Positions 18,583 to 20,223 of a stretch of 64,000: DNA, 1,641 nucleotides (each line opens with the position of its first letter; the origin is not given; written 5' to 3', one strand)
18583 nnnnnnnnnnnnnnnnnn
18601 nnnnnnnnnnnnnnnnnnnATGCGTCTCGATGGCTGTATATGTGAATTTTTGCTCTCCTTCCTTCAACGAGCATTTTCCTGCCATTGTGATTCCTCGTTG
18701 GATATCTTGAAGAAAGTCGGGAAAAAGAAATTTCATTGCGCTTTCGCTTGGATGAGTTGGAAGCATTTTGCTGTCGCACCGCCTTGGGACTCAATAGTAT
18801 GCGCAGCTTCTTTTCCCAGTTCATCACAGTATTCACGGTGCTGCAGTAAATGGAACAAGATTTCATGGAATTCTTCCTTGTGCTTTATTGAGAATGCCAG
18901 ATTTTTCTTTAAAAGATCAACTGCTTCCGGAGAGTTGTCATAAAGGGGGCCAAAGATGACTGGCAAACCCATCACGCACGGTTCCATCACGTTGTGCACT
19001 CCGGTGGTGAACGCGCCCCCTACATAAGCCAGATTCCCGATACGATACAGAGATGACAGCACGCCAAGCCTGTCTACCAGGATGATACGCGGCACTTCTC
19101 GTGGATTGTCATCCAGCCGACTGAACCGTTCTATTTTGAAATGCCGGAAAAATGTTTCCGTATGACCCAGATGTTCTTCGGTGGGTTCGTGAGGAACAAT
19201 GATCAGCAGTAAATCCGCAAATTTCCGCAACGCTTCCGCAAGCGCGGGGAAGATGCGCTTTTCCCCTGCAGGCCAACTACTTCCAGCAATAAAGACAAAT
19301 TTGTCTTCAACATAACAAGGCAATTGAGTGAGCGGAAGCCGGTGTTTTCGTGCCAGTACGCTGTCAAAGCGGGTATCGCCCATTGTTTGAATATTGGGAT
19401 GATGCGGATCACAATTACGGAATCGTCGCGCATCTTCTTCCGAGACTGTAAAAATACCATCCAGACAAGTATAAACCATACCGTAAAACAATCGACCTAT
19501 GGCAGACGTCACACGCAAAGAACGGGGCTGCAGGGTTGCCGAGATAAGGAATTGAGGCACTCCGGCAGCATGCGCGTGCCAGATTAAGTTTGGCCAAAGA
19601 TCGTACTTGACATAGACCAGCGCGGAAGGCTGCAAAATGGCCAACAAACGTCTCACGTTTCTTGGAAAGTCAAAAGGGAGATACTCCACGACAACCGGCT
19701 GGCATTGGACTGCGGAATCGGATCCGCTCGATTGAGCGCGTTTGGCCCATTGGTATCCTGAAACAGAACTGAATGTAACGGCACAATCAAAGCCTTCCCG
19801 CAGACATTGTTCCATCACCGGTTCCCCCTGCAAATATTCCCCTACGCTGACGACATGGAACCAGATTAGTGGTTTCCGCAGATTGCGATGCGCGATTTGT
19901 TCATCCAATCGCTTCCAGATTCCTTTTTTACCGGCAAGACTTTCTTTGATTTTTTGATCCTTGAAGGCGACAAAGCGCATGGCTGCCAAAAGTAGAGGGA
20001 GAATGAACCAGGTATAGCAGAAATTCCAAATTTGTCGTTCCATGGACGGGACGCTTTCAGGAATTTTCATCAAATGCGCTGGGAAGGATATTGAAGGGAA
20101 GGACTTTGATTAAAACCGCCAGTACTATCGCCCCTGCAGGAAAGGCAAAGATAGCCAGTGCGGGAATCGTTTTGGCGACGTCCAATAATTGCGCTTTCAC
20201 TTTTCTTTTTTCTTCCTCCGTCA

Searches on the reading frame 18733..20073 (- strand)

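Call 20: search_protein_families(library=ncbifam, proteins=[window:18733-20073:-], max_evalue=0.00001)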
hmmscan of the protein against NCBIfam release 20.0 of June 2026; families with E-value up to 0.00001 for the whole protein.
window:18733-20073:- (446 aa): 5 families
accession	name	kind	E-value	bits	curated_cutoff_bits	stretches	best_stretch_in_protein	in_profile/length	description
NF004388.0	PRK05749.1-4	equivalog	1.3e-51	175.4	438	1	48-444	28-420/425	lipid IV(A) 3-deoxy-D-manno-octulosonic acid transferase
NF004386.0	PRK05749.1-2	equivalog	1.8e-43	148.9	524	1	22-443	11-425/433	lipid IV(A) 3-deoxy-D-manno-octulosonic acid transferase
NF004389.0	PRK05749.1-5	equivalog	1.6e-40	139.2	363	1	20-417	5-373/402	lipid IV(A) 3-deoxy-D-manno-octulosonic acid transferase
NF004385.0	PRK05749.1-1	equivalog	7.3e-36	123.7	590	1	62-442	43-417/425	lipid IV(A) 3-deoxy-D-manno-octulosonic acid transferase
NF004387.0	PRK05749.1-3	equivalog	8.5e-30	103.8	617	1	31-438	24-416/440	lipid IV(A) 3-deoxy-D-manno-octulosonic acid transferase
